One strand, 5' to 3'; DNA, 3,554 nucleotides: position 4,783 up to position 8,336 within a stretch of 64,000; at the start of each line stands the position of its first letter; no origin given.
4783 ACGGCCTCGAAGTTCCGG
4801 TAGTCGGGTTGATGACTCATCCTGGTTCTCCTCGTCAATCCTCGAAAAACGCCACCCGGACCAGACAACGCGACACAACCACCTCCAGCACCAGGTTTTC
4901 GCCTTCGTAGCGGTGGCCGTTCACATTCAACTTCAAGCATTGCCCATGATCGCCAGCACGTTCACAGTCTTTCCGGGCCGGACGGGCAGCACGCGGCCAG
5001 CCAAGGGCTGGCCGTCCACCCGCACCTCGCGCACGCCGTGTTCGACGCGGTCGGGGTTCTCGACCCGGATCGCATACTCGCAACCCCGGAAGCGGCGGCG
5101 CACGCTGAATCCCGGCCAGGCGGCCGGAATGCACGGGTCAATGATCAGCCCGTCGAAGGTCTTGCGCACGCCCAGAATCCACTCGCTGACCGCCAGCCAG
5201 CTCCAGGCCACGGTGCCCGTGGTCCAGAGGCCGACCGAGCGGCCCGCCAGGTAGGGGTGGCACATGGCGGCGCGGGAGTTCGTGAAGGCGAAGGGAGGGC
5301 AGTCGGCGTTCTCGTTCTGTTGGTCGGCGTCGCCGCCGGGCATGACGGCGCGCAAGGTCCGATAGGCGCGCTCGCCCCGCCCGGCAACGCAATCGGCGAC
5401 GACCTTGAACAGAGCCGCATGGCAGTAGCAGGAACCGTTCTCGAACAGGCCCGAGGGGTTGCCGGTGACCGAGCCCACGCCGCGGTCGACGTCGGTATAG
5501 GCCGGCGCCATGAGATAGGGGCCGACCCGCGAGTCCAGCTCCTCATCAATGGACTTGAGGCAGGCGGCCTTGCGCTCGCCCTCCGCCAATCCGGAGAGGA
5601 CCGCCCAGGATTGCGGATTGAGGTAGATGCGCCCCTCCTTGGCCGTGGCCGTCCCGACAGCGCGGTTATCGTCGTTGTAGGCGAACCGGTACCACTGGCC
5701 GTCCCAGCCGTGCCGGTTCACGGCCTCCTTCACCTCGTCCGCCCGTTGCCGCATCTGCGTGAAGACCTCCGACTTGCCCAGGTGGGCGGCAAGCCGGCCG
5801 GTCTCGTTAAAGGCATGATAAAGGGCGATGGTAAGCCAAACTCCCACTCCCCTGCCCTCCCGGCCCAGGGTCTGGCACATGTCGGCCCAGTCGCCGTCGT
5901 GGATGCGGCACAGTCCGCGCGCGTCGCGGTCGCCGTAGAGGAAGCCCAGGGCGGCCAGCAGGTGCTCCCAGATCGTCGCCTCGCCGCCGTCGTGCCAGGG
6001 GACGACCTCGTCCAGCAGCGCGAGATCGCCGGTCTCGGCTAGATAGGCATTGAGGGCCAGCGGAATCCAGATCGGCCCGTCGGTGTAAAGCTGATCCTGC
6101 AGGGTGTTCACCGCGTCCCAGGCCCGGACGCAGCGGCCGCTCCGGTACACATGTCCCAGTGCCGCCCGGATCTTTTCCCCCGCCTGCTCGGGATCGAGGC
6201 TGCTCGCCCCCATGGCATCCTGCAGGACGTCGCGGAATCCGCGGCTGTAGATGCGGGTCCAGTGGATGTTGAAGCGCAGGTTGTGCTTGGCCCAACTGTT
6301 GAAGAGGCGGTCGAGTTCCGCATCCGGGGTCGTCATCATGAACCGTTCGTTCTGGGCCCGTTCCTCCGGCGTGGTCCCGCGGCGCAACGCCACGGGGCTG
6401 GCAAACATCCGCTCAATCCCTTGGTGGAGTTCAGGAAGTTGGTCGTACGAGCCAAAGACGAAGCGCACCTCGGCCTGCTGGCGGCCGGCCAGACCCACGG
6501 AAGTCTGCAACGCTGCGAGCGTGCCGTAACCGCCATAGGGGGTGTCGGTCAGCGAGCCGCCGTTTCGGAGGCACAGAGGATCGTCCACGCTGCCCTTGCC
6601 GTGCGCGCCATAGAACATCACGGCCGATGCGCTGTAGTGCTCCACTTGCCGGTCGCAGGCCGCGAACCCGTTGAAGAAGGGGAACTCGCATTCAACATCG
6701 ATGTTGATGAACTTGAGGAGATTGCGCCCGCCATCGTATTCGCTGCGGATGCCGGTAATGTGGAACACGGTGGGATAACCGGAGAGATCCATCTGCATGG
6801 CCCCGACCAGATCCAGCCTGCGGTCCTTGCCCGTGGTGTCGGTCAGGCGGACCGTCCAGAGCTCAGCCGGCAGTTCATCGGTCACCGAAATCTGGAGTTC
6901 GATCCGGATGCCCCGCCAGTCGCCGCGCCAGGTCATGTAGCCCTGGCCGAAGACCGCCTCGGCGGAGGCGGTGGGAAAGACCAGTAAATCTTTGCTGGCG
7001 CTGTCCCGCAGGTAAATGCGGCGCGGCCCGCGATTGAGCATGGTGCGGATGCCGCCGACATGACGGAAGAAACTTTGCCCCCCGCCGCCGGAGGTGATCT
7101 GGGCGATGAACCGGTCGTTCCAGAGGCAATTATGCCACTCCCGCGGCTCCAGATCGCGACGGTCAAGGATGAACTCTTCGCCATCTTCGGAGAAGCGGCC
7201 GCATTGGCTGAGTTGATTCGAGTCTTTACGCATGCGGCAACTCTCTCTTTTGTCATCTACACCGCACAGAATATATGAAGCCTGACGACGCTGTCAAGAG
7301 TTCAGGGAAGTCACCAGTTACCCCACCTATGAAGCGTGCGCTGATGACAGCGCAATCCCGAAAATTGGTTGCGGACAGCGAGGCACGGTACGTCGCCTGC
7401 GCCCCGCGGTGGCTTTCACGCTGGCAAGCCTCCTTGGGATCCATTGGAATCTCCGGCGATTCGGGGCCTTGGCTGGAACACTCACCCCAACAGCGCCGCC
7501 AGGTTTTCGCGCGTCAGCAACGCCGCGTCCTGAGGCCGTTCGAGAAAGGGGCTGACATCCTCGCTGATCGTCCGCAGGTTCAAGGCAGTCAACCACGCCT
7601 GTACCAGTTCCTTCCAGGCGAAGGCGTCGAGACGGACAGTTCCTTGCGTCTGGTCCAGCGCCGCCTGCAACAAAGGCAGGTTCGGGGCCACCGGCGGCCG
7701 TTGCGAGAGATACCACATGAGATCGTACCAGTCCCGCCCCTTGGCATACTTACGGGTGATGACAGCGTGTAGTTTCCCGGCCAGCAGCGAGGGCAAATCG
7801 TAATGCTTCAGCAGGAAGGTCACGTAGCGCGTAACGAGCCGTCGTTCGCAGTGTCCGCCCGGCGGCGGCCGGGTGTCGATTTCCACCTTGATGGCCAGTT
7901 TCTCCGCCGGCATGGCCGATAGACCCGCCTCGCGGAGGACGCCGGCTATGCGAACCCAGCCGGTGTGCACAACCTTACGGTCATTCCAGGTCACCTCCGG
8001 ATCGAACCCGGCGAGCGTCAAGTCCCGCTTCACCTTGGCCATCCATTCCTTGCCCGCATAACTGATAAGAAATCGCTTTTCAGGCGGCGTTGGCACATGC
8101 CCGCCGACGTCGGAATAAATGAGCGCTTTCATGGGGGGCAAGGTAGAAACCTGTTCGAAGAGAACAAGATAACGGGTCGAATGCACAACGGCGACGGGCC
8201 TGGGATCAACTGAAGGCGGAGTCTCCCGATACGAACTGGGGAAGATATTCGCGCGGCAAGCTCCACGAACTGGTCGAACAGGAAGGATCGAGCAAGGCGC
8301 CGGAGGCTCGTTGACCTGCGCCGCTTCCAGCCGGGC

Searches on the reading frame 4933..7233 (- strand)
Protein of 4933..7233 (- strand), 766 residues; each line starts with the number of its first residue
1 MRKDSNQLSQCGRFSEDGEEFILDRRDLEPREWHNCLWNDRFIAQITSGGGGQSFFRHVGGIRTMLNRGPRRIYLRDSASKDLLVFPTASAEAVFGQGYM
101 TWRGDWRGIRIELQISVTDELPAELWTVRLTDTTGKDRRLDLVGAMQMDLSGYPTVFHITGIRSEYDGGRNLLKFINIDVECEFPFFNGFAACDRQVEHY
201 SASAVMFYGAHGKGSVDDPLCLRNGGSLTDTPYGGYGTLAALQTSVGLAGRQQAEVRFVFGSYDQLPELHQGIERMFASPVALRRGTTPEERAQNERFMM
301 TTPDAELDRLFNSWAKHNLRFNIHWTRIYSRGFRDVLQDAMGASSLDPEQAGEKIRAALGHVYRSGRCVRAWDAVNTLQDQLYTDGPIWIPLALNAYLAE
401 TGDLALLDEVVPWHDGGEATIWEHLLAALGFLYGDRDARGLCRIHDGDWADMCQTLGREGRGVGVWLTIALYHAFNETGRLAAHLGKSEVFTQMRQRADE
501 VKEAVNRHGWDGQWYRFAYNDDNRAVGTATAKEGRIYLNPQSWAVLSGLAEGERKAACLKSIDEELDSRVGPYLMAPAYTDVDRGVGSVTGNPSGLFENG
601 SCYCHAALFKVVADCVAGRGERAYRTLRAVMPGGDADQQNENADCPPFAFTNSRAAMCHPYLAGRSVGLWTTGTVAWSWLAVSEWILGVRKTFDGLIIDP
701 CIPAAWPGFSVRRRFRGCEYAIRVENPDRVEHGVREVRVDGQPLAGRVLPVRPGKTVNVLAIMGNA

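Call 7: search_protein_families(library=pfam, proteins=[window:4933-7233:-], max_evalue=0.001)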
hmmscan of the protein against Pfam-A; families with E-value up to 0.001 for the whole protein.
window:4933-7233:- (766 aa): 3 families
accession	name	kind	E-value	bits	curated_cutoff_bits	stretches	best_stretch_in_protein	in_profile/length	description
PF17167.11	Glyco_hydro_94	-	7.2e-78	262.6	27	1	296-688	7-420/420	Glycosyl hydrolase 94 superfamily, catalytic domain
PF06165.18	GH94_b-supersand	-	5.5e-21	75.6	23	1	30-261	1-251/251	Glycosyl hydrolase 94, supersandwich domain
PF03633.20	Glyco_hydro_65C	-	0.00038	20.6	22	1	694-731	6-42/62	Glycosyl hydrolase family 65, C-terminal domain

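Call 40: find_encoding_contigs(protein=window:4933-7233:-, flank=10000, max_places=3)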
Protein window:4933-7233:- (766 aa): 10 contigs read that carry it; 3 places shown.
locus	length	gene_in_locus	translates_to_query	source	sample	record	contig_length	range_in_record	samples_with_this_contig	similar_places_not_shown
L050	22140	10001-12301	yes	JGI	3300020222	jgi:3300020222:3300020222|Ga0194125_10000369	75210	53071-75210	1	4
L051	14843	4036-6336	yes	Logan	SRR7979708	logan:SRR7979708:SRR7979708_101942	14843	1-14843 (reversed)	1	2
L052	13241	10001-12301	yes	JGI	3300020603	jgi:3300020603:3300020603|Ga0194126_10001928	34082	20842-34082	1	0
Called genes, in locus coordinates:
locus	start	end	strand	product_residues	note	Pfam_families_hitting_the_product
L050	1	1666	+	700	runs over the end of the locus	PF00295:Glyco_hydro_28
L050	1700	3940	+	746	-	PF03636:Glyco_hydro_65N, PF03632:Glyco_hydro_65m, PF03633:Glyco_hydro_65C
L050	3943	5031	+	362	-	-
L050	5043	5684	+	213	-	PF00702:Hydrolase, PF13419:HAD_2, PF13242:Hydrolase_like (weak)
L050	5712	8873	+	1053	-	PF17132:Glyco_hydro_106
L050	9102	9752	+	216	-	PF08843:AbiEii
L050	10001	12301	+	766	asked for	PF06165:GH94_b-supersand, PF17167:Glyco_hydro_94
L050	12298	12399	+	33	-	-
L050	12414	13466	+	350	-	PF01208:URO-D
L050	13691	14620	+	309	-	PF04041:Glyco_hydro_130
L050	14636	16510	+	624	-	PF02056:Glyco_hydro_4, PF11975:Glyco_hydro_4C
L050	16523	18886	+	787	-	-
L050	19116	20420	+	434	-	PF02055:Glyco_hydro_30, PF02057:Glyco_hydro_59, PF17189:Glyco_hydro_30C (weak)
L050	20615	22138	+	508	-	PF03659:Glyco_hydro_71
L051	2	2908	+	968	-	?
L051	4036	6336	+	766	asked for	PF06165:GH94_b-supersand, PF17167:Glyco_hydro_94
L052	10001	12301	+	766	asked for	PF06165:GH94_b-supersand, PF17167:Glyco_hydro_94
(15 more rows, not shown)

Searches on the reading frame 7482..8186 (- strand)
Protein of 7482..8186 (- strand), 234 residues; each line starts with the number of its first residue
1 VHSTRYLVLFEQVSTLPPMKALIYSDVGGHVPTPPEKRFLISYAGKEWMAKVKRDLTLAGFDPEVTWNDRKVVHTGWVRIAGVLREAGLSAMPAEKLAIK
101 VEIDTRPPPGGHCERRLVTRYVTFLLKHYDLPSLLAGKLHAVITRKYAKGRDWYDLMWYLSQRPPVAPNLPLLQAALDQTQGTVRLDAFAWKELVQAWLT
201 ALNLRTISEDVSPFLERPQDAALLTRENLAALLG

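Call 7: search_protein_families(library=pfam, proteins=[window:7482-8186:-], max_evalue=0.001)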
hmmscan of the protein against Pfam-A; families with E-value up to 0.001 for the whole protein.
window:7482-8186:- (234 aa): 1 family
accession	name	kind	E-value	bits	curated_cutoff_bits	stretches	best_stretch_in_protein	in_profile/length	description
PF08843.17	AbiEii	-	6.9e-14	52.8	22.5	1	91-188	88-199/238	Nucleotidyl transferase AbiEii toxin, Type IV TA system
